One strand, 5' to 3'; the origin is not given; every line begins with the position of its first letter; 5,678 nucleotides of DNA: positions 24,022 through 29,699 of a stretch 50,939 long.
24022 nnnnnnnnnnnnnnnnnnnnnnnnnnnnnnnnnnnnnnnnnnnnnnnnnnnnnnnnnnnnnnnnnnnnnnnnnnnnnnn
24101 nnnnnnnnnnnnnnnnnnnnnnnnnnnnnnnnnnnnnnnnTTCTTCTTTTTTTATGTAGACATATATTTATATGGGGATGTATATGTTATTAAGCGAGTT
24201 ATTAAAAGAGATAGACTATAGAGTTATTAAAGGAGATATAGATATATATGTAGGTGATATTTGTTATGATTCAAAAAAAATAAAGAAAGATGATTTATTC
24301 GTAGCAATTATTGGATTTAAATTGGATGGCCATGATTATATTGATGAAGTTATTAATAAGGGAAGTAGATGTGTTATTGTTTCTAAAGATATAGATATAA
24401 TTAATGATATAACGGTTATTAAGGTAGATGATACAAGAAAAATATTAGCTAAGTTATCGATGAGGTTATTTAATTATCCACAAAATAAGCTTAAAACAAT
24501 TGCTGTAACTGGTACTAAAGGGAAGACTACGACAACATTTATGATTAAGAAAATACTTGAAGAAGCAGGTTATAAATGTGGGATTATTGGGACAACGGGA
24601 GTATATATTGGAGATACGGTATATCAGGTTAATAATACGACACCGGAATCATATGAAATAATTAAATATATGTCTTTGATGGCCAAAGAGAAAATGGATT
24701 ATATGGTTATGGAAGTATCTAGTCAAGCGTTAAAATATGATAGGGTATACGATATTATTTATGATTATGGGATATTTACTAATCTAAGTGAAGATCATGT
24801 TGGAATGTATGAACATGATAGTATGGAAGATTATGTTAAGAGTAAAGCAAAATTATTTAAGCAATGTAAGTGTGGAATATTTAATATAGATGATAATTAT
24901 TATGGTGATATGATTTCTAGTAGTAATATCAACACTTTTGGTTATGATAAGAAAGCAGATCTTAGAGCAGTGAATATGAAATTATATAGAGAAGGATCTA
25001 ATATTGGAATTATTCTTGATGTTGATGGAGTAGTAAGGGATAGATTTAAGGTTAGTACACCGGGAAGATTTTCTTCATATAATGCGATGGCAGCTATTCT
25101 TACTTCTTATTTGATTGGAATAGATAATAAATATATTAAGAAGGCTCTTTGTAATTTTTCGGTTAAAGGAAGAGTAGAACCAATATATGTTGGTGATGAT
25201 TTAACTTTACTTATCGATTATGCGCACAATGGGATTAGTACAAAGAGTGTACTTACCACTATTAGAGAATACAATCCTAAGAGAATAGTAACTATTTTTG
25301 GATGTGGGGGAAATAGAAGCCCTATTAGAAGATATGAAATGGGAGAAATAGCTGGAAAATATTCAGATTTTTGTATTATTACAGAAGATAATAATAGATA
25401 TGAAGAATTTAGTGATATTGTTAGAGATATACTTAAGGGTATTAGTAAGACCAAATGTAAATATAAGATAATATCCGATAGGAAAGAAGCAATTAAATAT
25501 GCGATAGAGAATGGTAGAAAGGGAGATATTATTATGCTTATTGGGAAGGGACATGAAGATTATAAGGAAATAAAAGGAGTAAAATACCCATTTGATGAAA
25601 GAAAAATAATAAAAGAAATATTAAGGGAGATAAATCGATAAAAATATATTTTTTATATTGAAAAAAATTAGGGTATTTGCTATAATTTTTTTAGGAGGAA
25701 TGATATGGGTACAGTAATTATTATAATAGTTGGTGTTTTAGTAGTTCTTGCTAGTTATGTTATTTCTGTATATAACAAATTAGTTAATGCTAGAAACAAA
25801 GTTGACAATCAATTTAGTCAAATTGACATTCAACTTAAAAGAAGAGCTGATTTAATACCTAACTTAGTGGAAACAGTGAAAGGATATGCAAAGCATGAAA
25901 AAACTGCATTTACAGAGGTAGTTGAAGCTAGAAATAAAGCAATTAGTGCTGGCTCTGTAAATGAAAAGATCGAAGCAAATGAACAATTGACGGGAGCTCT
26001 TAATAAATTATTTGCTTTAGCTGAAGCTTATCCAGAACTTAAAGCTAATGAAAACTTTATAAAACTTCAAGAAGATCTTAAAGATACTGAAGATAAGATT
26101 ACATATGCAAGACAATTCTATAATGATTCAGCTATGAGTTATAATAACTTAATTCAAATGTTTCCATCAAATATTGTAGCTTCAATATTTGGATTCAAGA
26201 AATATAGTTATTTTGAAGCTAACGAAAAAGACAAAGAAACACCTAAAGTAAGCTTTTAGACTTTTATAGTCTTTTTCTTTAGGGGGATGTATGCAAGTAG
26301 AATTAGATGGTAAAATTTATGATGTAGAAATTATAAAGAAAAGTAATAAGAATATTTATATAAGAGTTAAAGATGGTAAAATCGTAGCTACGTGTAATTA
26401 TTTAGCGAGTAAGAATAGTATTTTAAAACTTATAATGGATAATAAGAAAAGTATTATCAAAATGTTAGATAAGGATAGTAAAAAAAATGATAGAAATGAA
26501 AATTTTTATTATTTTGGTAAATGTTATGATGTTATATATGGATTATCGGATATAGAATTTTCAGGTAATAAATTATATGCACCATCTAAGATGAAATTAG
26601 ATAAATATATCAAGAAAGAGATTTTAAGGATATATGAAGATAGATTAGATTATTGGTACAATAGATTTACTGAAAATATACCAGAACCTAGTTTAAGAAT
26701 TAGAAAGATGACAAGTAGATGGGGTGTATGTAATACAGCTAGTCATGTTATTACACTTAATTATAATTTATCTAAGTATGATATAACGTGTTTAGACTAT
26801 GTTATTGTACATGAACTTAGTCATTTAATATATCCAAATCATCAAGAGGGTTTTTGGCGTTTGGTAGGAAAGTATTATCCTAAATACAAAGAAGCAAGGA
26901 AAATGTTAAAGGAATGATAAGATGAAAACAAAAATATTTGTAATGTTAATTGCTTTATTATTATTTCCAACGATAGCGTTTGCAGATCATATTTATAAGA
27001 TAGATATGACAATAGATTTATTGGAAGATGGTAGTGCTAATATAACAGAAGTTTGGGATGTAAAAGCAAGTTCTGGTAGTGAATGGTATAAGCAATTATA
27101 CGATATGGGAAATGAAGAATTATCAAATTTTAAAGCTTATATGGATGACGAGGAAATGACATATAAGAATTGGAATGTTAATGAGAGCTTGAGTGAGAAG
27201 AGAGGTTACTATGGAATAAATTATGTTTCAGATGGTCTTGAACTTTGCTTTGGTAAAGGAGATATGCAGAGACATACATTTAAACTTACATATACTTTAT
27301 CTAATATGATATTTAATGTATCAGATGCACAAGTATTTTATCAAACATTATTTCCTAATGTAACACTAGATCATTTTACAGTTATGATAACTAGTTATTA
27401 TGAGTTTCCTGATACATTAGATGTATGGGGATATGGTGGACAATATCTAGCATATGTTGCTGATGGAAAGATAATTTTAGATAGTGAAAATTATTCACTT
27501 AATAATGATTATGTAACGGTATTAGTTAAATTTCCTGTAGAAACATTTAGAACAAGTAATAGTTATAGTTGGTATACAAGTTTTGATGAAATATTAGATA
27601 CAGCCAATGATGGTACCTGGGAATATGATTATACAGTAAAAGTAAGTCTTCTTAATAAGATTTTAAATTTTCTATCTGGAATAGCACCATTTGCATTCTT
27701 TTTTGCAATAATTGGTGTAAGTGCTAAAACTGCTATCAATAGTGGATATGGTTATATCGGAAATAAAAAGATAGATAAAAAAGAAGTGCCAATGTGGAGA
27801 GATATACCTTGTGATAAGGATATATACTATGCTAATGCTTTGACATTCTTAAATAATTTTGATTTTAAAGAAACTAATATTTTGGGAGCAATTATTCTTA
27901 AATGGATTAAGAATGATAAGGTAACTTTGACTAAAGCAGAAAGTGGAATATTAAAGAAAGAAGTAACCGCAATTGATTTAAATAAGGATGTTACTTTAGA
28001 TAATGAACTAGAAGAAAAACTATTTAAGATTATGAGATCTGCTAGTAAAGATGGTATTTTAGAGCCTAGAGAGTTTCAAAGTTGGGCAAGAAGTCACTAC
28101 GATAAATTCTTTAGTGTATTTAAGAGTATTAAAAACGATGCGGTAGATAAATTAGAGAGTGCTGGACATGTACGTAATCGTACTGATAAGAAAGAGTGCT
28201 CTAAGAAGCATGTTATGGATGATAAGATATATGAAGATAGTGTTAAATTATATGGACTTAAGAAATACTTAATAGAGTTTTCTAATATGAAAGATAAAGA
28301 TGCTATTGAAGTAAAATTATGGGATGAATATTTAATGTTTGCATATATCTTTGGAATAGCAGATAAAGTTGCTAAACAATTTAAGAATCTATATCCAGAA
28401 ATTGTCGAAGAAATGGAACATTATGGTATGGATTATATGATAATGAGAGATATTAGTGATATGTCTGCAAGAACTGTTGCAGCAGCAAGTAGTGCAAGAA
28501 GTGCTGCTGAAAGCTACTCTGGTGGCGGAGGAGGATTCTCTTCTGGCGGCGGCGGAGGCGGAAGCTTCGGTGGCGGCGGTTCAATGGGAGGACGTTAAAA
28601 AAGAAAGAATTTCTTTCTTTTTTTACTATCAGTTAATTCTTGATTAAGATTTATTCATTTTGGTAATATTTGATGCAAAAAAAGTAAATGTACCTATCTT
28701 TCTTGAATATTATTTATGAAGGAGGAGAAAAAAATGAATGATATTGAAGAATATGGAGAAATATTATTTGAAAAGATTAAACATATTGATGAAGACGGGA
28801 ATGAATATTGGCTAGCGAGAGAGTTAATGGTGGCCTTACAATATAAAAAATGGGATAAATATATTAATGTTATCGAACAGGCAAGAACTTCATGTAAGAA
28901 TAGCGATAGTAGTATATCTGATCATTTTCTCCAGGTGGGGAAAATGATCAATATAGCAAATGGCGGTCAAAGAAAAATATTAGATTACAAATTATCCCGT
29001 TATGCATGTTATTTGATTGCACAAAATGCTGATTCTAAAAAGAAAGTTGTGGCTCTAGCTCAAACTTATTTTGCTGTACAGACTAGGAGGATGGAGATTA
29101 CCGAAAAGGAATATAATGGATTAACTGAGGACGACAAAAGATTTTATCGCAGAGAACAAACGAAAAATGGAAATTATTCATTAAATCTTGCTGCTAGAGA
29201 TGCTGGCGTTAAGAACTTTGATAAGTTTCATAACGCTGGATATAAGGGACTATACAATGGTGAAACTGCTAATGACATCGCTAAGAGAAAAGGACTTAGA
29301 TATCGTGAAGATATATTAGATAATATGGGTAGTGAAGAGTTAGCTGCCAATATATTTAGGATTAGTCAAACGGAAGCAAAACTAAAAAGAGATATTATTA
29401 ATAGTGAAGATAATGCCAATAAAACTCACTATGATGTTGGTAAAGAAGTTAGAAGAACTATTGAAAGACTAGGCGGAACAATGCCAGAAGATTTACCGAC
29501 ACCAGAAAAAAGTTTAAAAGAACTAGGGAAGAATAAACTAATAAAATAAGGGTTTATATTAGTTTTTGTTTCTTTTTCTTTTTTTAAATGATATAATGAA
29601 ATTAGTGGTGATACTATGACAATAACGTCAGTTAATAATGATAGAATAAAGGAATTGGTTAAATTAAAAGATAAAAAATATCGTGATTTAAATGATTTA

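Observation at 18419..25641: Coupled murE / Alr-type racemase / ATP-grasp ligase / AsnB operon plus a second divergent MurE: a candidate peptidoglycan stem-peptide tailoring pathway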

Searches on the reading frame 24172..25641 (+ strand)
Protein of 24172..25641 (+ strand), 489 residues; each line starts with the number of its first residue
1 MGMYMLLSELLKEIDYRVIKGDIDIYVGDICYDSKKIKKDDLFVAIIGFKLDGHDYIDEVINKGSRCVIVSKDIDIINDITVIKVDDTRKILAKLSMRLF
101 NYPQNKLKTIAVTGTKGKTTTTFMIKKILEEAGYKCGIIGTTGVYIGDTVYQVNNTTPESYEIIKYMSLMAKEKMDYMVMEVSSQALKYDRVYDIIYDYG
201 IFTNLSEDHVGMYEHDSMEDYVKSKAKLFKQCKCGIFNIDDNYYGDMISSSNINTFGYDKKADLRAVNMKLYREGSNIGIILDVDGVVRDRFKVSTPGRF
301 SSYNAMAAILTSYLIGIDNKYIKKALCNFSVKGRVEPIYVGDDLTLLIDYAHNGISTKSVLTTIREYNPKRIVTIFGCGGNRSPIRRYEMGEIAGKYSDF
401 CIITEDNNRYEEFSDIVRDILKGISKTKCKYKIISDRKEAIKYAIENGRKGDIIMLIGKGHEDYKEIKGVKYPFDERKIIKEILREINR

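Call 4: search_protein_families(library=pfam, proteins=[window:24172-25641:+])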
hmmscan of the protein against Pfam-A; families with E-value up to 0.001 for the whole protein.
window:24172-25641:+ (489 aa): 3 families
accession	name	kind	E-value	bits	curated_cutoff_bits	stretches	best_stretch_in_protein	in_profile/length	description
PF08245.18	Mur_ligase_M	-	3.4e-45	154.9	24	1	112-310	1-198/200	Mur ligase middle domain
PF02875.26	Mur_ligase_C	-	7.3e-26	91.9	28.4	1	333-460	1-127/127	Mur ligase, glutamate ligase domain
PF01225.30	Mur_ligase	-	3.2e-07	31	21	1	30-95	5-90/95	Mur ligase family, catalytic domain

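Call 5: search_protein_families(library=ncbifam, proteins=[window:24172-25641:+])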
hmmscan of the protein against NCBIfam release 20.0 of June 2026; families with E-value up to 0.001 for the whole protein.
window:24172-25641:+ (489 aa): 29 families (the best 25 are shown)
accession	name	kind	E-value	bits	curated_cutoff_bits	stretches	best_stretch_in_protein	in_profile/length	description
NF001126.0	PRK00139.1-4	equivalog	2.3e-147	491.5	373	1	6-486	2-484/486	UDP-N-acetylmuramoyl-L-alanyl-D-glutamate--2,6-diaminopimelate ligase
TIGR01085.1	murE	subfamily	1.2e-127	426.7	257.3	1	27-484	4-471/472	UDP-N-acetylmuramyl-tripeptide synthetase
NF001124.0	PRK00139.1-2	equivalog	4.9e-118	395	476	1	21-487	22-495/500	UDP-N-acetylmuramoyl-L-alanyl-D-glutamate--2,6-diaminopimelate ligase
NF008896.0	PRK11929.1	equivalog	2.7e-109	366.4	1023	1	28-485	30-499/965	bifunctional UDP-N-acetylmuramoyl-L-alanyl-D-glutamate--2,6-diaminopimelate ligase MurE/UDP-N-acetylmuramoyl-tripeptide--D-alanyl-D-alanine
NF010628.0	PRK14022.1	equivalog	7.3e-101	338.3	536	1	23-474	31-470/483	UDP-N-acetylmuramoyl-L-alanyl-D-glutamate--L-lysine ligase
NF001123.0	PRK00139.1-1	equivalog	7.9e-96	321.6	586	1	23-486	16-491/493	UDP-N-acetylmuramoyl-L-alanyl-D-glutamate--2,6-diaminopimelate ligase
NF001130.0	PRK00139.2-4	equivalog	5.9e-87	292.5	715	1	17-487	21-514/516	UDP-N-acetylmuramoyl-L-alanyl-D-glutamate--2,6-diaminopimelate ligase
NF001129.0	PRK00139.2-3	equivalog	7.6e-72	242.4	762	1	20-483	35-514/517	UDP-N-acetylmuramoyl-L-alanyl-D-glutamate--2,6-diaminopimelate ligase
NF001127.0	PRK00139.2-1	equivalog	4.3e-63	213.8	997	2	22-251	26-257/520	UDP-N-acetylmuramoyl-L-alanyl-D-glutamate--2,6-diaminopimelate ligase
NF001131.0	PRK00139.2-5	equivalog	8.1e-61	206.3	1000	1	27-473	36-471/483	UDP-N-acetylmuramoyl-L-alanyl-D-glutamate--2,6-diaminopimelate ligase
TIGR02068.2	cya_phycin_syn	equivalog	2e-47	161.7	850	1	98-460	469-850/862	cyanophycin synthetase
NF010623.0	PRK14016.1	subfamily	2.4e-40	138.5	877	1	98-459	470-851/871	cyanophycin synthetase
TIGR01143.1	murF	subfamily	5.3e-39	134.3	288.6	1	33-377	2-332/418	UDP-N-acetylmuramoyl-tripeptide--D-alanyl-D-alanine ligase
TIGR01082.1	murC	equivalog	9.1e-28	97.5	335.1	1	105-460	98-439/449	UDP-N-acetylmuramate--L-alanine ligase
NF053646.1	pMurD1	equivalog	4.2e-27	94.9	610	1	106-468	108-451/465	pseudomurein biosynthesis peptide ligase pMurD1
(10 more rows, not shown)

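Call 13: search_solved_structures(query=window:24172-25641:+, max_evalue=1e-20)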
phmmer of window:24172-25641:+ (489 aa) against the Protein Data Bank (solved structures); distinct sequences matched with E-value up to 1e-20: 15.
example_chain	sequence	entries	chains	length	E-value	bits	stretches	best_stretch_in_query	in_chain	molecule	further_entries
4bub_A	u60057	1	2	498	5.1e-77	262.9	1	19-486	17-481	UDP-N-ACETYLMURAMOYL-L-ALANYL-D-GLUTAMATE--LD-LYSINE LIGASE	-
8w9z_N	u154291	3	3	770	9.9e-68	232.3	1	5-427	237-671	UDP-N-acetylmuramoyl-L-alanyl-D-glutamate--2, 6-diaminopimelate ligase-like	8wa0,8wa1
8g6p_A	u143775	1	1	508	1.6e-67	231.6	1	24-479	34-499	UDP-N-acetylmuramoyl-L-alanyl-D-glutamate--2,6-diaminopimelate ligase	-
2wtz_A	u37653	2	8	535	1.3e-65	225.4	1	31-484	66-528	UDP-N-ACETYLMURAMOYL-L-ALANYL-D-GLUTAMATE--2,6-DIAMINOPIMELATE LIGASE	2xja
4c12_A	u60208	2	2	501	2.2e-59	204.8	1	8-474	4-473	UDP-N-ACETYLMURAMOYL-L-ALANYL-D-GLUTAMATE--L-LYSINE LIGASE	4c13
8f5d_A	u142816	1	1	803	5e-59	203.6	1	28-479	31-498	Multifunctional fusion protein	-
8r5o_Q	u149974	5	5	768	9.2e-53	183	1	7-487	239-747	PAP11 | PAP11, MurE-like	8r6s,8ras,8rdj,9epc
7b6o_A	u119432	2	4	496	3.9e-52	180.9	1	30-484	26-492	UDP-N-acetylmuramoyl-L-alanyl-D-glutamate-2,6-diaminopimelate ligase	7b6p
1e8c_A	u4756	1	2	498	1.1e-51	179.4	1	30-485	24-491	UDP-N-ACETYLMURAMOYLALANYL-D-GLUTAMATE--2,6-DIAMINOPIMELATE LIGASE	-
7b53_A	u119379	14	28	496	1.5e-51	179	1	30-484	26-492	UDP-N-acetylmuramoyl-L-alanyl-D-glutamate--2,6-diaminopimelate ligase | UDP-N-acetylmuramoyl-L-alanyl-D-glutamate-2,6-diaminopimelate ligase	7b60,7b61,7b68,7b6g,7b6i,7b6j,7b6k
8qma_O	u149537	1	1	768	1.5e-51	178.9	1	7-487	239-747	PAP11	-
8xzv_J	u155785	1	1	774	4.2e-50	174.2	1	5-487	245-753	MurE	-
7d27_A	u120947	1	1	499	5.3e-49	170.6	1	31-477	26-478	UDP-N-acetylmuramoyl-L-alanyl-D-glutamate--2,6-diaminopimelate ligase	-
7txv_A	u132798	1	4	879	2.4e-21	79.4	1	104-455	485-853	Cyanophycin synthase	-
7lg5_A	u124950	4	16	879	2.4e-21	79.4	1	104-455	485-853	Cyanophycin synthase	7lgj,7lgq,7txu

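Call 78: search_dna_similar(query=window:24184-25641:+, collection=plasmids, mode=protein, max_evalue=1e-40, max_rows=12)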
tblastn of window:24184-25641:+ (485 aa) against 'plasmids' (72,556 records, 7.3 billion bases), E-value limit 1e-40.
Records with a match: 63; places in all: 66; records where one place covers at least 80% of the query: 62.
Best place of each record, by identity: <60% 63.
By first word of the organism name: Escherichia 9; Cytobacillus 5; Streptomyces 5; Sinorhizobium 4; Acinetobacter 4; Bacillus 3; Paenibacillus 3; Vibrio 3; Listeria 2; Planococcus 2; and 20 more.
By predicted mobility (MOB-suite, as given by PLSDB): non-mobilizable 57; mobilizable 4; conjugative 2.
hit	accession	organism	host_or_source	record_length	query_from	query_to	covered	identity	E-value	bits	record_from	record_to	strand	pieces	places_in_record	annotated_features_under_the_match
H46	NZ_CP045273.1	Priestia megaterium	pure culture,Paper surface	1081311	1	471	97%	38.5%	2e-89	305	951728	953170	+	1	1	none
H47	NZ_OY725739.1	Monoglobus pectinilyticus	-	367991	1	471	97%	38.4%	4e-94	319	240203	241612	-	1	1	UDP-N-acetylmuramoyl-L-alanyl-D-glutamate--2, 6-diaminopimelate ligase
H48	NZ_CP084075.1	Fusobacterium vincentii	-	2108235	10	471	95%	37.3%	3e-71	253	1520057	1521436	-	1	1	none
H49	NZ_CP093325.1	Bacillus sp. N5-665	whole organism,peat soil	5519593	7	471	95%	36.1%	6e-62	264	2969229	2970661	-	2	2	none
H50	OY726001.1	Phocaeicola massiliensis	-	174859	1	471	97%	34.7%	6e-67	240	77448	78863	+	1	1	record has no annotation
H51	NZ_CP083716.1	Bacillus velezensis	cell culture,Meju, fermented soybean ...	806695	1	471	97%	34.7%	7e-76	266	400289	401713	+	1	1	UDP-N-acetylmuramoyl-L-alanyl-D-glutamate--2, 6-diaminopimelate ligase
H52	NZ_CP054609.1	Paenibacillus cellulosilyticus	cell culture,soil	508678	1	471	97%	34.7%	4e-76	267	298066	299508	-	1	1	UDP-N-acetylmuramoyl-L-alanyl-D-glutamate--2, 6-diaminopimelate ligase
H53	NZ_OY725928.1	Bacteroides finegoldii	-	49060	1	471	97%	34.6%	8e-67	240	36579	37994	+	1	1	UDP-N-acetylmuramoyl-L-alanyl-D-glutamate--2, 6-diaminopimelate ligase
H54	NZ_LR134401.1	Listeria monocytogenes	Homo sapiens,Vein blood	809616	1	463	95%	35.2%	1e-75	265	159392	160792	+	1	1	UDP-N-acetylmuramoyl-L-alanyl-D-glutamate--2, 6-diaminopimelate ligase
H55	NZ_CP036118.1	Bacillus mycoides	cell culture,soil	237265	17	471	94%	35.2%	2e-74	262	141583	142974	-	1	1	UDP-N-acetylmuramoyl-L-alanyl-D-glutamate--2, 6-diaminopimelate ligase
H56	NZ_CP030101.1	Listeria monocytogenes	Environment,water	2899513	1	463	95%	34.5%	5e-75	264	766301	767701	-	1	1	none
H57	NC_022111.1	Prevotella sp. oral taxon 299 str. F0039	Homo sapiens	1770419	1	471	97%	33.9%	2e-66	239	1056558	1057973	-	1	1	none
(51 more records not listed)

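Call 93: find_related_loci(query=window:24184-25641:+, collection=metagenome_contigs, flank=8000)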
Query window:24184-25641:+ (485 aa) in metagenome_contigs; peptide patterns used: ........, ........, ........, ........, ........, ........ (x = any residue, [..] = any of these).
359 stretches matched a pattern; 140 encode a relative of the query (tblastn E <= 1e-3); the best 80 are kept; 80 distinct loci.
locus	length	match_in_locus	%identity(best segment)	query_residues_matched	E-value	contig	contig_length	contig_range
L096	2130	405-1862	73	1-484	0e+0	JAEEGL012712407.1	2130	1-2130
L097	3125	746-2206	72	1-485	0e+0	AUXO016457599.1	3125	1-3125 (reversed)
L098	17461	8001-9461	72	1-485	0e+0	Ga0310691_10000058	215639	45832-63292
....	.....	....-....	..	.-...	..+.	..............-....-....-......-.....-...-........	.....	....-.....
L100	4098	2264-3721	68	1-485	0e+0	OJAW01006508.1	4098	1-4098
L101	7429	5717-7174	69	1-485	0e+0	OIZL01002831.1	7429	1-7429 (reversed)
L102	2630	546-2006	69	1-485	0e+0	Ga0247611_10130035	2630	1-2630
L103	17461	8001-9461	70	1-485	0e+0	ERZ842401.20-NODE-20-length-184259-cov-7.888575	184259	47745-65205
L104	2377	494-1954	67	1-485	0e+0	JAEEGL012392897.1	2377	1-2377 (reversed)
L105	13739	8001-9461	69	1-485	0e+0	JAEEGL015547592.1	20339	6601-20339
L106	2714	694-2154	69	1-485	0e+0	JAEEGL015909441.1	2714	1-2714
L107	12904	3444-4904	68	1-485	0e+0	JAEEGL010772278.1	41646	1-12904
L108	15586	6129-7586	67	1-485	0e+0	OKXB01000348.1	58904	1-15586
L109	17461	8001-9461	72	1-485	0e+0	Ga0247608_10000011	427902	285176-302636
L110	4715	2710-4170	69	1-485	0e+0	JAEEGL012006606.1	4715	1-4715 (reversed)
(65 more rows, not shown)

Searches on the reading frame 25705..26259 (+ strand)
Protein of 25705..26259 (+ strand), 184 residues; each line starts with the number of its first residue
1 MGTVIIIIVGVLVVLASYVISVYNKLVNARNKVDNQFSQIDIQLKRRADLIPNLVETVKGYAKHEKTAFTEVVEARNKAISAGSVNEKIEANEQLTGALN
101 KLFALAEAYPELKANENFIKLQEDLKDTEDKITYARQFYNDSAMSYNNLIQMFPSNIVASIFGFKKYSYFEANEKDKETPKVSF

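Call 4: search_protein_families(library=pfam, proteins=[window:25705-26259:+])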
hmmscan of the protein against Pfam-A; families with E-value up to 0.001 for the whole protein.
window:25705-26259:+ (184 aa): 1 family
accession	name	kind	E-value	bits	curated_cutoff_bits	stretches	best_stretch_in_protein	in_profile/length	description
PF04011.17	LemA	-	6.9e-63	211.4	26.2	1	36-184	1-149/149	LemA family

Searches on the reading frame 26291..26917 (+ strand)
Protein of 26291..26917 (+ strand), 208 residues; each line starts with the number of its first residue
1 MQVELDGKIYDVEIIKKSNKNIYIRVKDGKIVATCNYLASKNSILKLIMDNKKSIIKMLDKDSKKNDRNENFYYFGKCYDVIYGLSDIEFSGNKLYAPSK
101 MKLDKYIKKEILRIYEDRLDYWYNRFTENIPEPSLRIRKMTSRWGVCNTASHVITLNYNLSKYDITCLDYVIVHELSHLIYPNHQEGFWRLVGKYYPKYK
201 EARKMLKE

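Call 4: search_protein_families(library=pfam, proteins=[window:26291-26917:+])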
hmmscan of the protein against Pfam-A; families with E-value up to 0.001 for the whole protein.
window:26291-26917:+ (208 aa): 2 families
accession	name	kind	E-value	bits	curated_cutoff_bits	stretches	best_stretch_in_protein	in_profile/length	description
PF01863.23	YgjP-like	-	9e-39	134.1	26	1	20-208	1-206/207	YgjP-like, metallopeptidase domain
PF10263.15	SprT-like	-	3.5e-05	24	25.6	1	124-181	10-74/108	SprT-like family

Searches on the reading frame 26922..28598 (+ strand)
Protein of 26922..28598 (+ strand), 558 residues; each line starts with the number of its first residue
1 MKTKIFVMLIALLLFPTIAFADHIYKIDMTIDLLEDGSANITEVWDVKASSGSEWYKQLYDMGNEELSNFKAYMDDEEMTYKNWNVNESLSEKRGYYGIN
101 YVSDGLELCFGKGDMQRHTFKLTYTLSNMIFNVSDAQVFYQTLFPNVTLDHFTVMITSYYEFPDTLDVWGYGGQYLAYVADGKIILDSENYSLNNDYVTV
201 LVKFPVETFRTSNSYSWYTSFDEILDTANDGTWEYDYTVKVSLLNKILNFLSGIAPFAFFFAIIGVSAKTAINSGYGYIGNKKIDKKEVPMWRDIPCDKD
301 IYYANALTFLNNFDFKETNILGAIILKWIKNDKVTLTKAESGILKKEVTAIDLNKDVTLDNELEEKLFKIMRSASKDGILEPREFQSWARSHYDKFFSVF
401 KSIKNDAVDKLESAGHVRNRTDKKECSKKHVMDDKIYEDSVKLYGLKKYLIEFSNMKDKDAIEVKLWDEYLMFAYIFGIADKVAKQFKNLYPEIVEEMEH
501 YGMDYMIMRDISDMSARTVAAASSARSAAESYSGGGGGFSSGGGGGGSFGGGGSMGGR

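Call 4: search_protein_families(library=pfam, proteins=[window:26922-28598:+])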
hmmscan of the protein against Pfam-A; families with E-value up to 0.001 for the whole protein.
window:26922-28598:+ (558 aa): 2 families
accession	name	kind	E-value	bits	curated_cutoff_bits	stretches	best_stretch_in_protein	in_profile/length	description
PF20990.2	DUF2207_C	-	9.1e-14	52.2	33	1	442-487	202-247/247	Predicted membrane protein (DUF2207) C-terminal domain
PF09972.14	DUF2207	-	3.2e-10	40.9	24.4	1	24-204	2-172/172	Predicted membrane protein (DUF2207) N-terminal domain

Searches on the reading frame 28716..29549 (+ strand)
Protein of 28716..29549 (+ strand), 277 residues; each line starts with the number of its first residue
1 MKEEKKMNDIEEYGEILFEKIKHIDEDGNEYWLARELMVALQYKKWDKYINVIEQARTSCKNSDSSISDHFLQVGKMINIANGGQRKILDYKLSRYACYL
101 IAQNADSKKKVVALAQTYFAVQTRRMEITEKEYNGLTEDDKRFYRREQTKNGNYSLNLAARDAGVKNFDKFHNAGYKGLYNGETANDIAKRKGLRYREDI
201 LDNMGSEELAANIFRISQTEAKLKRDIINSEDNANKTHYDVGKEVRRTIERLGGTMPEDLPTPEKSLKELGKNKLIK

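Call 99: search_protein_families(library=pfam, proteins=[window:28716-29549:+])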
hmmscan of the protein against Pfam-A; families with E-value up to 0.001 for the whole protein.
window:28716-29549:+ (277 aa): 1 family
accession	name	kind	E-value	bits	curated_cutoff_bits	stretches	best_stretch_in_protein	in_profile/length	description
PF02498.22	Bro-N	-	2.2e-10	41.5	25.6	1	20-115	1-88/96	BRO family, N-terminal domain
